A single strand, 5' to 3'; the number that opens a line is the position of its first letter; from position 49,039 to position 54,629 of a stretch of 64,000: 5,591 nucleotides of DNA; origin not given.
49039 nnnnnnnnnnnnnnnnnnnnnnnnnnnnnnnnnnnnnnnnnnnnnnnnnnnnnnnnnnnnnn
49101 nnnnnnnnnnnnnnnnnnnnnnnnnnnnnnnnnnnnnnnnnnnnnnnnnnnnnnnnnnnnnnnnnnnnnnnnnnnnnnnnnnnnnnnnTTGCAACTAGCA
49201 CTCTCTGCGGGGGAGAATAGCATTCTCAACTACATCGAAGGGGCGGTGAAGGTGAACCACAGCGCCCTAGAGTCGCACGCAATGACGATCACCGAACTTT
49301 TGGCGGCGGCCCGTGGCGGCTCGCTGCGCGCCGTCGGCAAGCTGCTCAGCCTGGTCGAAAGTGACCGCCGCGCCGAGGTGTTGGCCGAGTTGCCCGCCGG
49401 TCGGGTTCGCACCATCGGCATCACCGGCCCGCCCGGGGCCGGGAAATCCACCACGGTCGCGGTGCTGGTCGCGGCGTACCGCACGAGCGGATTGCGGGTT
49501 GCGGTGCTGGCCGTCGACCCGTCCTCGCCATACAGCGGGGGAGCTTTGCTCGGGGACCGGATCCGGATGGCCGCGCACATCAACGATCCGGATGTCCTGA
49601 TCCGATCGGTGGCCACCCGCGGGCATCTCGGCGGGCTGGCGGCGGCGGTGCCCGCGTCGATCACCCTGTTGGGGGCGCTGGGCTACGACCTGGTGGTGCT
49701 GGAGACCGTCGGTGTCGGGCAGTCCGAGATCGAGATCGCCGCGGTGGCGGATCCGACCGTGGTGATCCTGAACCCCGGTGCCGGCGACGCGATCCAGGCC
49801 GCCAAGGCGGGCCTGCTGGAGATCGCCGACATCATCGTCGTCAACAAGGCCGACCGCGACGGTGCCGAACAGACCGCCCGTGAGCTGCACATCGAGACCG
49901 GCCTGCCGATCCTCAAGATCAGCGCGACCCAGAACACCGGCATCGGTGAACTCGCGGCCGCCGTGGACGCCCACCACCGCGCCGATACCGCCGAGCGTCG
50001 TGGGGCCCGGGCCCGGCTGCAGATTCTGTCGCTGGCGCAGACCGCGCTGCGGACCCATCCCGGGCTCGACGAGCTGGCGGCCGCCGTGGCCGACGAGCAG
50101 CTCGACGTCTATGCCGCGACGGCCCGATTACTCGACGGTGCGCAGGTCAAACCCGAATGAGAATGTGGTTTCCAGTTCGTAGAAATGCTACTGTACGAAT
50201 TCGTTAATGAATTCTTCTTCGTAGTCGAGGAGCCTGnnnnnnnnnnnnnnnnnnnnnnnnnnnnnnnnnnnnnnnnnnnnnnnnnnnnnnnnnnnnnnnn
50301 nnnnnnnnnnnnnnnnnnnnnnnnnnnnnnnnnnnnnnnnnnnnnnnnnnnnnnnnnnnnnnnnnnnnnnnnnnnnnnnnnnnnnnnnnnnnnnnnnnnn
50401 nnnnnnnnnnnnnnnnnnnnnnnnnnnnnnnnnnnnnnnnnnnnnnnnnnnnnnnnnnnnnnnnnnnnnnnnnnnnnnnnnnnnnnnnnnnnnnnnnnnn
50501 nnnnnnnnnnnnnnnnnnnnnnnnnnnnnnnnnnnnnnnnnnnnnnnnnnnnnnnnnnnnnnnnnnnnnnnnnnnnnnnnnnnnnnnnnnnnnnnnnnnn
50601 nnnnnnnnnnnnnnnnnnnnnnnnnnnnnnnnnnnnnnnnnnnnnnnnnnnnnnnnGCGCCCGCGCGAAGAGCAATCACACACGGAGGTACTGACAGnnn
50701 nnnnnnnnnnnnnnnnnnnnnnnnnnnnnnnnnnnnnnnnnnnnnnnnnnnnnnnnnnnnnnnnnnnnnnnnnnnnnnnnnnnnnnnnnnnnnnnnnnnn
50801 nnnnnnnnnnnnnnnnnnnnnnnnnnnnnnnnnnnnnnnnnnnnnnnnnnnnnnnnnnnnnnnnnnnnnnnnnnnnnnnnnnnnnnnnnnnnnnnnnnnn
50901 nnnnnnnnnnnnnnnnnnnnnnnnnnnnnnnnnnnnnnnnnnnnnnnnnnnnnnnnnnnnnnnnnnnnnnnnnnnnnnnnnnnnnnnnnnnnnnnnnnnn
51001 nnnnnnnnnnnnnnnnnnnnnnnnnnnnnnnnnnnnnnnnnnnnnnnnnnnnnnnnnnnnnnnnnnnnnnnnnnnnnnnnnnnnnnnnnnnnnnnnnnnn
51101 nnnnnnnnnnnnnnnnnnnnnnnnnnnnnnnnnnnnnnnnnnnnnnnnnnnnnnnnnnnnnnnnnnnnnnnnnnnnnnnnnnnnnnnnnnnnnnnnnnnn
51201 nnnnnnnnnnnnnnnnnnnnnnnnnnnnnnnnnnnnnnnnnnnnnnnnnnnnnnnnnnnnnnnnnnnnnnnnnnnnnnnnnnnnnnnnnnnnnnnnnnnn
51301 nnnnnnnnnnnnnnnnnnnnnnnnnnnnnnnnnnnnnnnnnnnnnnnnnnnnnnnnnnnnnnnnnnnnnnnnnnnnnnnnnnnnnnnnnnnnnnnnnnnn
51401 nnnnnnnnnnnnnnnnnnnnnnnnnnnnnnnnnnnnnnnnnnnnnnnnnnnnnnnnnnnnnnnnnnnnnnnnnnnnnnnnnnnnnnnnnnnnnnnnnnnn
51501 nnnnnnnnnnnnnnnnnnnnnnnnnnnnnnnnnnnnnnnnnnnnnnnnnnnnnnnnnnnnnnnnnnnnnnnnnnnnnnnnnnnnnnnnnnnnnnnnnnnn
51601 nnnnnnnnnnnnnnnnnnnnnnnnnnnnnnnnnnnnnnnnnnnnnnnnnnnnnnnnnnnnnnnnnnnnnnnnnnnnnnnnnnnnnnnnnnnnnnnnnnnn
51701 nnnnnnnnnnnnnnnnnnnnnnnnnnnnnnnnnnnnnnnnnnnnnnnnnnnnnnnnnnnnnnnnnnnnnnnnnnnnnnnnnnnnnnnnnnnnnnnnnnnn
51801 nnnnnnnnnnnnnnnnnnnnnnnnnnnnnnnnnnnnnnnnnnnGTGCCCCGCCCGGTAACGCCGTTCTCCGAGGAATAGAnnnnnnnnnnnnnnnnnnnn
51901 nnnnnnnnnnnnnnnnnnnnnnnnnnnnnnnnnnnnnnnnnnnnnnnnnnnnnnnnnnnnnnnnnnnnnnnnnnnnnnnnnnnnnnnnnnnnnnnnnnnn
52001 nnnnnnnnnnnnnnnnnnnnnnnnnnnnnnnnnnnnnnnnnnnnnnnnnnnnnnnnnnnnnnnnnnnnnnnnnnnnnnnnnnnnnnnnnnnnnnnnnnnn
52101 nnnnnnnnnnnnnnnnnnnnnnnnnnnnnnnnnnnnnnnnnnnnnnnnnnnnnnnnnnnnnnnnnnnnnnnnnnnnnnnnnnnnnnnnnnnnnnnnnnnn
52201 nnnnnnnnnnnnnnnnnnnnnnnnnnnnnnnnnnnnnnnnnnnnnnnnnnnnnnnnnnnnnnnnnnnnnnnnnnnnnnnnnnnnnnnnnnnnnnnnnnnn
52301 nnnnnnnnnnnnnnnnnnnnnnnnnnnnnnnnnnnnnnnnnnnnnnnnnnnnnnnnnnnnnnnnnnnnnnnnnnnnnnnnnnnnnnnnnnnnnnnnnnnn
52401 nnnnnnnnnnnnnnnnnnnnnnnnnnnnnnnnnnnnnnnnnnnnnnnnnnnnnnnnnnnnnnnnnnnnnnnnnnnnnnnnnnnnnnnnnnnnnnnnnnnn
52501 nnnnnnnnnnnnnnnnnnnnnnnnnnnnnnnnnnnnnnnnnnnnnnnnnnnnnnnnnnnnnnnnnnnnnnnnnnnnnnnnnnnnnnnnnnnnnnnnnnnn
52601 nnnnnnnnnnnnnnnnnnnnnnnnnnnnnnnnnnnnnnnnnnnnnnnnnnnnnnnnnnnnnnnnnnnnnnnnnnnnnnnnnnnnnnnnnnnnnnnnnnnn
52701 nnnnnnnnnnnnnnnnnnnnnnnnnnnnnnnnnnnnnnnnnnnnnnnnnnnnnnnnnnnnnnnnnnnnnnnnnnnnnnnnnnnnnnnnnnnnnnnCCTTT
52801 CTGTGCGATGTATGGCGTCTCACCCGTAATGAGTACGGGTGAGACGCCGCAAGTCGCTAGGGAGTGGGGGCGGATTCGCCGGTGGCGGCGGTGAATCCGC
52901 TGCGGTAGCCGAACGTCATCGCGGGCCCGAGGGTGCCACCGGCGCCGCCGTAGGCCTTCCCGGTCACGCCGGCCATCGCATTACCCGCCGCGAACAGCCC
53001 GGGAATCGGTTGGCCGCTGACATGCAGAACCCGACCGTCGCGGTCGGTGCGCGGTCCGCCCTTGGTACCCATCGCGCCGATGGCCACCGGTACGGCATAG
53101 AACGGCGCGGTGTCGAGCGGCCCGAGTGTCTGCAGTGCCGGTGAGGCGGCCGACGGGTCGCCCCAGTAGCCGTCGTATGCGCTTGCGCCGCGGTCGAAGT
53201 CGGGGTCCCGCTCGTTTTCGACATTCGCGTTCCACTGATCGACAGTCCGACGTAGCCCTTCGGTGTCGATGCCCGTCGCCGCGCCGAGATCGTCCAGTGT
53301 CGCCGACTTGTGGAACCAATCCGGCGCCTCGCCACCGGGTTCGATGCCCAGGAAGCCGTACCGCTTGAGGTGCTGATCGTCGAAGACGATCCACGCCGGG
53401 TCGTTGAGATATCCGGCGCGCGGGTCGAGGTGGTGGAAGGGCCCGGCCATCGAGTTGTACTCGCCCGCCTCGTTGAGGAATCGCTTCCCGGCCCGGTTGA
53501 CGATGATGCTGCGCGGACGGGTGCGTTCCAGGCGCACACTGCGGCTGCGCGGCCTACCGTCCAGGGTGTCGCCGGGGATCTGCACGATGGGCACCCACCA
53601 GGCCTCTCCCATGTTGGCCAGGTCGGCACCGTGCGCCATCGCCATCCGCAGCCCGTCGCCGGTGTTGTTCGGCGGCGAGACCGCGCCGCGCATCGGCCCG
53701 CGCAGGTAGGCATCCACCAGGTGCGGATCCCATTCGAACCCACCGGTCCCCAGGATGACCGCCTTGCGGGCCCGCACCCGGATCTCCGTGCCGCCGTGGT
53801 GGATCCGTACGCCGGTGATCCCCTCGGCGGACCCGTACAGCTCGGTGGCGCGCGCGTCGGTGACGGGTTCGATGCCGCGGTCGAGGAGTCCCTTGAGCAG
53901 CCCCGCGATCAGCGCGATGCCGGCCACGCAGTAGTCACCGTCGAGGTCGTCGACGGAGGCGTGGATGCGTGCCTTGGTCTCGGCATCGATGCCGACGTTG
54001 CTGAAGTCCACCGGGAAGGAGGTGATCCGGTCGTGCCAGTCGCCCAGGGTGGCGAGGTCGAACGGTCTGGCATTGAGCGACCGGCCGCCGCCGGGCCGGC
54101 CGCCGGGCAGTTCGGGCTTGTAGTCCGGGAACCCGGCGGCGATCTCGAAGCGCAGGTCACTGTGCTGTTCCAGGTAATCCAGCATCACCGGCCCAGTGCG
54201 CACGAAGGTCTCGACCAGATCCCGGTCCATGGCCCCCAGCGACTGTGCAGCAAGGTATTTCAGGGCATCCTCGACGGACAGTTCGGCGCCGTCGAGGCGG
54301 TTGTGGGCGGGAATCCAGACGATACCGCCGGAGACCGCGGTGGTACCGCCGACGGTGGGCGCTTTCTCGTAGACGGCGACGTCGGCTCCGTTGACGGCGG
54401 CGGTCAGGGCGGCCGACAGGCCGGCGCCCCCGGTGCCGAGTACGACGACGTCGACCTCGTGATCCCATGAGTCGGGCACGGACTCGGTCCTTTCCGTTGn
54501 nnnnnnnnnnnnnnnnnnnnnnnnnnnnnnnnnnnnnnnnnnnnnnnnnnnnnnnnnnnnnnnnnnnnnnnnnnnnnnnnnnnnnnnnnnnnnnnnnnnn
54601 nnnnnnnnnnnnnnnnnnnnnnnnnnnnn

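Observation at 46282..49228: Shared operator candidate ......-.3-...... in two divergent promoters of the mutase/MeaB cluster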

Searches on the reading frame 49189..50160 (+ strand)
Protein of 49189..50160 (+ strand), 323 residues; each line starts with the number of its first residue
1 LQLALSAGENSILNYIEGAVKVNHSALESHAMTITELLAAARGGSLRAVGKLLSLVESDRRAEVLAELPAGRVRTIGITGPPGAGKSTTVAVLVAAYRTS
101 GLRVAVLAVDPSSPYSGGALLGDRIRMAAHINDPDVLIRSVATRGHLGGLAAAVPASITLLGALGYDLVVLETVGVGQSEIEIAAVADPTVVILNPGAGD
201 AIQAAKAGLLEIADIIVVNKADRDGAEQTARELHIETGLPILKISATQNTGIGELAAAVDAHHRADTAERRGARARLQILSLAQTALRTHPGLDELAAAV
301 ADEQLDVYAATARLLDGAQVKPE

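Call 8: search_protein_families(library=pfam, proteins=[window:49189-50160:+])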
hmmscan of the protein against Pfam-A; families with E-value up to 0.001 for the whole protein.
window:49189-50160:+ (323 aa): 5 families
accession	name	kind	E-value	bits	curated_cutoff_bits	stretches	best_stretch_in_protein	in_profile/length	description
PF03308.22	MeaB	-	4.2e-71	239.6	23.1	1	51-277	3-250/273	Methylmalonyl Co-A mutase-associated GTPase MeaB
PF02492.25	cobW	-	2.1e-06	27.9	20.7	1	75-233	2-165/180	CobW/HypB/UreG, nucleotide-binding domain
PF13604.12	AAA_30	-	5.4e-06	26.7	27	1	63-109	8-54/191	AAA domain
PF01656.29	CbiA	-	9e-06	26.1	25.4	1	83-243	9-107/125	CobQ/CobB/MinD/ParA nucleotide binding domain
PF00009.33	GTP_EFTU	-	0.00032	20.8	26.5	0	72-96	2-26/188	Elongation factor Tu GTP binding domain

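Call 18: search_protein_families(library=ncbifam, proteins=[window:49282-50160:+])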
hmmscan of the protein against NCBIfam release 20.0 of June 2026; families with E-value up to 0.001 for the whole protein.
window:49282-50160:+ (292 aa): 10 families
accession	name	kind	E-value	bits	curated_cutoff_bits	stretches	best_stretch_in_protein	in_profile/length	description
TIGR00750.1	lao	equivalog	8.8e-73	245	240.75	1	13-238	1-243/300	methylmalonyl Co-A mutase-associated GTPase MeaB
NF006958.0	PRK09435.1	equivalog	1.2e-56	192.1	329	1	2-245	9-273/333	methylmalonyl Co-A mutase-associated GTPase MeaB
NF045497.1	IsobCoAmut_IcmF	equivalog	3.6e-38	131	1500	1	34-202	182-351/1076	fused isobutyryl-CoA mutase/GTPase IcmF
NF006746.0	PRK09270.1-5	subfamily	9.9e-06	24.6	250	1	43-79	22-58/210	nucleoside/nucleotide kinase family protein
NF008955.0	PRK12297.1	equivalog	1.5e-05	24.1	406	1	176-235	271-331/429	GTPase ObgE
NF006743.0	PRK09270.1-2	equivalog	1.6e-05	24.1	227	1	33-67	19-53/217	nucleoside/nucleotide kinase family protein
TIGR03594.1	GTPase_EngA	equivalog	9.2e-05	21.6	306.7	0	184-238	112-166/432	ribosome biogenesis GTPase Der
NF009702.0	PRK13231.1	equivalog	0.00037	19.7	427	1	43-96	3-54/264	nitrogenase reductase-like protein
NF006744.0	PRK09270.1-3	equivalog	0.00089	18.7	281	0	31-71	11-52/213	nucleoside/nucleotide kinase family protein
TIGR00231.1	small_GTP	domain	0.00095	19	42.5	0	184-225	116-159/164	GTP-binding protein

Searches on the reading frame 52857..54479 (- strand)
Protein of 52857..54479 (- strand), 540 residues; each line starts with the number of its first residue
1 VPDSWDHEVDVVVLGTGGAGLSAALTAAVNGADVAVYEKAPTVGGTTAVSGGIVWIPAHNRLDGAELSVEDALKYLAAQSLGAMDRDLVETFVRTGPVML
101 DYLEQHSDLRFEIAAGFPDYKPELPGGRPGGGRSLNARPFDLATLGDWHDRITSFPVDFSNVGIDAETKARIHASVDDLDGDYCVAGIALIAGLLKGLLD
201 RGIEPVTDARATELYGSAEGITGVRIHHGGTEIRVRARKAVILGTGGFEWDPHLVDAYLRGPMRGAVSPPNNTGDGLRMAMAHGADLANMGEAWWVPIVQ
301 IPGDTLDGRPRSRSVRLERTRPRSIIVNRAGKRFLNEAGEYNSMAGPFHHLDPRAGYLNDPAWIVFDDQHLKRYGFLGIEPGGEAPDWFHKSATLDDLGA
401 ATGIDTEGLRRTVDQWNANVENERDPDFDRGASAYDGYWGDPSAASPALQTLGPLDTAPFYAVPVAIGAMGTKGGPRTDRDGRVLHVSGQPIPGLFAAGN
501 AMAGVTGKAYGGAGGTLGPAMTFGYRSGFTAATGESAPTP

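Call 8: search_protein_families(library=pfam, proteins=[window:52857-54479:-])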
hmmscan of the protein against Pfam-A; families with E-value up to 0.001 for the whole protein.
window:52857-54479:- (540 aa): 7 families
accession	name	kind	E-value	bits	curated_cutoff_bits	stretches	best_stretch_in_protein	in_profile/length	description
PF00890.30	FAD_binding_2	-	3e-73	247.8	20.4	1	10-517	1-414/414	FAD binding domain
PF01266.30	DAO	-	2.4e-12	47.5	27.9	1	10-253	1-212/353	FAD dependent oxidoreductase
PF12831.13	FAD_oxidored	-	3e-07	30.5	27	1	10-60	1-51/416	FAD dependent oxidoreductase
PF03486.20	HI0933_like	-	3.2e-06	27.2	50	1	10-52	2-44/244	HI0933-like protein Rossmann domain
PF07992.20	Pyr_redox_2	-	2.1e-05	24.5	26.1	1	10-45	2-38/291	Pyridine nucleotide-disulphide oxidoreductase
PF13450.12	NAD_binding_8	-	8.1e-05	23.3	21.9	1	13-47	1-35/68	NAD(P)-binding Rossmann-like domain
PF01946.23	Thi4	-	0.00011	21.9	26.2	1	8-74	17-89/235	Thi4 family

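Call 18: search_protein_families(library=ncbifam, proteins=[window:52857-54479:-])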
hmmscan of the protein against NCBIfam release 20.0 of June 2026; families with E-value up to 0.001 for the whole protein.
window:52857-54479:- (540 aa): 64 families (the best 25 are shown)
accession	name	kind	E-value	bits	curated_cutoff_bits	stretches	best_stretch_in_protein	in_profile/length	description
NF053676.1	4oxCHCAChcC1Cy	equivalog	8.1e-127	423.8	1000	1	9-531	2-526/528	4-oxocyclohexanecarboxylate 2-dehydrogenase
NF009478.0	PRK12844.1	equivalog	5.5e-124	414.5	789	1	4-536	4-553/559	3-ketosteroid-delta-1-dehydrogenase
NF005882.1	PRK07843.1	equivalog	3.1e-117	392.3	788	2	183-527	197-543/547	3-oxosteroid 1-dehydrogenase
NF004789.0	PRK06134.1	subfamily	8.3e-110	368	747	2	184-532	213-568/581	FAD-dependent oxidoreductase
NF009473.0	PRK12835.1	subfamily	5e-106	355.5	837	2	186-532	211-567/585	FAD-binding protein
NF009477.0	PRK12843.1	equivalog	1.7e-101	340.5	758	2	181-530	214-567/578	FAD-dependent oxidoreductase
NF009479.0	PRK12845.1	equivalog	2.1e-92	310.4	793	2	180-532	211-564/566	3-ketosteroid-delta-1-dehydrogenase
NF009476.0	PRK12839.1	equivalog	1.8e-79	267.4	940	2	183-533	209-566/572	FAD-dependent oxidoreductase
NF053677.1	Desat2ChcC2Cyan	equivalog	1.8e-76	257.7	900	2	186-532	201-552/558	4-oxocyclohex-2-ene-1-carboxylate 5-dehydrogenase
NF009474.0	PRK12837.1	equivalog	1.3e-73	248.6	675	1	4-525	3-502/513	FAD-binding protein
TIGR01813.1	flavo_cyto_c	subfamily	3.8e-44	151.1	285.45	2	186-510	128-426/444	flavocytochrome c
NF006130.0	PRK08274.1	equivalog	1.9e-43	148.9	369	2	175-533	119-460/467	FAD-dependent tricarballylate dehydrogenase TcuA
NF005510.0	PRK07121.1-3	subfamily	7.6e-43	147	481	2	189-534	181-489/492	FAD-binding protein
NF005509.0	PRK07121.1-2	subfamily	2.6e-41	141.8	630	2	221-533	238-523/527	FAD-binding protein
NF005064.0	PRK06481.1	equivalog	6.8e-40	137.2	542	2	183-532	185-500/506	flavocytochrome c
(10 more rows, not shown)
